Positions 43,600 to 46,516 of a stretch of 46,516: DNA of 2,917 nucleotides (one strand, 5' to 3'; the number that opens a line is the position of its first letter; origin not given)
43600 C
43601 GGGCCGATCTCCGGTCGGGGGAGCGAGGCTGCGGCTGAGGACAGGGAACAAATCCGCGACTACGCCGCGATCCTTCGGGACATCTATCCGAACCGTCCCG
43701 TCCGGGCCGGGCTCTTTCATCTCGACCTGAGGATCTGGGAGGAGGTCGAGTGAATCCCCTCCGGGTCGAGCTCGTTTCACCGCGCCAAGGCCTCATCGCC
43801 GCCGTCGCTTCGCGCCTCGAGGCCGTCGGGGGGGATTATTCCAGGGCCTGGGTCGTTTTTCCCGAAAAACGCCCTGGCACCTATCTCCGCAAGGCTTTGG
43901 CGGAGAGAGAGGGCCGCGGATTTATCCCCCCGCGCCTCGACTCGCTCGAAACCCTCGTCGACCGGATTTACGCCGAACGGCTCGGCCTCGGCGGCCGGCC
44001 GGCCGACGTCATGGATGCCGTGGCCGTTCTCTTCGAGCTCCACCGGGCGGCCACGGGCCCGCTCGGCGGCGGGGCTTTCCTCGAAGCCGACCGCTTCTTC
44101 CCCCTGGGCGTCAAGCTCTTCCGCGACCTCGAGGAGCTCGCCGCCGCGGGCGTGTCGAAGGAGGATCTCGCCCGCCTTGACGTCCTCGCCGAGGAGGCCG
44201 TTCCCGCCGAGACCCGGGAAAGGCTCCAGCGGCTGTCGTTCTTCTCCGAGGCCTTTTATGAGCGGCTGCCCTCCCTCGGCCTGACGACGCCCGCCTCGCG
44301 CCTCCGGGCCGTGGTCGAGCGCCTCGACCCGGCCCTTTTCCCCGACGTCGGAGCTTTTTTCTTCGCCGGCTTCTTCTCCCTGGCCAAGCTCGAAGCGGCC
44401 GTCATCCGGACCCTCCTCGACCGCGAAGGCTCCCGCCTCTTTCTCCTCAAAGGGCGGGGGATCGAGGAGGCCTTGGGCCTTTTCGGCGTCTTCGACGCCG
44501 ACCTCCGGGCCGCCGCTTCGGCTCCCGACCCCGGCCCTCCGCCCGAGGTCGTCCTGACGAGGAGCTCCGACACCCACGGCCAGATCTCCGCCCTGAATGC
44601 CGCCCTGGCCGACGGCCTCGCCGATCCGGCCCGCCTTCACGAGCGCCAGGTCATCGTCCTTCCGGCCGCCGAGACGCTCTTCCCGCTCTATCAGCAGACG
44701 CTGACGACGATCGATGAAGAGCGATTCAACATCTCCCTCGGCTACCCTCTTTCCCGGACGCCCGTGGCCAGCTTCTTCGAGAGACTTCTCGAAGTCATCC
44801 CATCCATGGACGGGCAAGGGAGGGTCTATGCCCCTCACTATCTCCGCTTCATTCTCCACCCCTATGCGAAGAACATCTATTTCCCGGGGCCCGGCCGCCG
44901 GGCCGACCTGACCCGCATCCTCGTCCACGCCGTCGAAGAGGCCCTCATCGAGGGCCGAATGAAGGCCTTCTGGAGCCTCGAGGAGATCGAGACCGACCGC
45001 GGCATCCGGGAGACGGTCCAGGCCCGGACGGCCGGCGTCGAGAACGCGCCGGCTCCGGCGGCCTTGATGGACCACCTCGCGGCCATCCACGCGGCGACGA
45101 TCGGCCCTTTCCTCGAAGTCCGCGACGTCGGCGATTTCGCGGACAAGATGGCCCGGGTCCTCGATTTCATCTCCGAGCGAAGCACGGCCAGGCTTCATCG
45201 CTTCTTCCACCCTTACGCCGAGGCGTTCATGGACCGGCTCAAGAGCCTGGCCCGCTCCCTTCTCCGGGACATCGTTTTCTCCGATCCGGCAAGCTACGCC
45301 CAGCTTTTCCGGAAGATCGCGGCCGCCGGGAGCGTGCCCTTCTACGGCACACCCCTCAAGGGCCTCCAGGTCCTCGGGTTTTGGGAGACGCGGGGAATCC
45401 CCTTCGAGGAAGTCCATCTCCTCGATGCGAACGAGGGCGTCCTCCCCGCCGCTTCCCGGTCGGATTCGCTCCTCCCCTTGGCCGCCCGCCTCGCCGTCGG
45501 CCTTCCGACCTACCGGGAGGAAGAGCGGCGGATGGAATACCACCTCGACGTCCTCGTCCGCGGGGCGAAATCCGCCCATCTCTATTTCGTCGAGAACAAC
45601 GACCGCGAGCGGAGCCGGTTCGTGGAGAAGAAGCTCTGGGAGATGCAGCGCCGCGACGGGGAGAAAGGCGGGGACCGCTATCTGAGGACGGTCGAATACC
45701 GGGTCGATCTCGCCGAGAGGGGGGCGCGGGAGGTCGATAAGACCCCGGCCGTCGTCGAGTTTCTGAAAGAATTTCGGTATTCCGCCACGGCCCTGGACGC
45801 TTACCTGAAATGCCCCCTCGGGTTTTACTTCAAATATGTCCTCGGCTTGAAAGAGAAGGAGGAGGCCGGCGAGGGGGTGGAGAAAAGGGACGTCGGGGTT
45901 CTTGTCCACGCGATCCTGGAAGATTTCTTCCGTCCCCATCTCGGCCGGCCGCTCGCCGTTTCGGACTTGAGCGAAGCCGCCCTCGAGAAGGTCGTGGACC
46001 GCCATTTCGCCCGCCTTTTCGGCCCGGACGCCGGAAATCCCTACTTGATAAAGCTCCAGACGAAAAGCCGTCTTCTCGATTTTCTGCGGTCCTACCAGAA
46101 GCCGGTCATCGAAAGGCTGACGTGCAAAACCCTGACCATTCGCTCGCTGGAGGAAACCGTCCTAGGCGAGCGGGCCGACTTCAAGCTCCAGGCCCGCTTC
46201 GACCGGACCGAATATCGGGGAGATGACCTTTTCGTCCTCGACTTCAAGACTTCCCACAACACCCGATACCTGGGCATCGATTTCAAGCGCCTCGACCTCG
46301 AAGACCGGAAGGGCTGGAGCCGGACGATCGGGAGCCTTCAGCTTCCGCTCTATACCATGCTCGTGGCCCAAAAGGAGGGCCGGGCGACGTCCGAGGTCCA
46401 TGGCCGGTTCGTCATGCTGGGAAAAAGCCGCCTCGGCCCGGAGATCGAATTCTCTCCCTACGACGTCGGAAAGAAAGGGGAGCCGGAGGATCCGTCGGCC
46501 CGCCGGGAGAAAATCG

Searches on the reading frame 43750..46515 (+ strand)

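Call 51: search_protein_families(library=pfam, proteins=[window:43750-46515:+], max_evalue=0.001)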
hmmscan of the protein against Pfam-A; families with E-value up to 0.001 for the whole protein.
window:43750-46515:+ (922 aa): 1 family
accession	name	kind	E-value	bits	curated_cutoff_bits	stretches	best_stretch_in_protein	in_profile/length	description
PF12705.13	PDDEXK_1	-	1.5e-23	84.5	22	1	677-880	2-177/247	PD-(D/E)XK nuclease superfamily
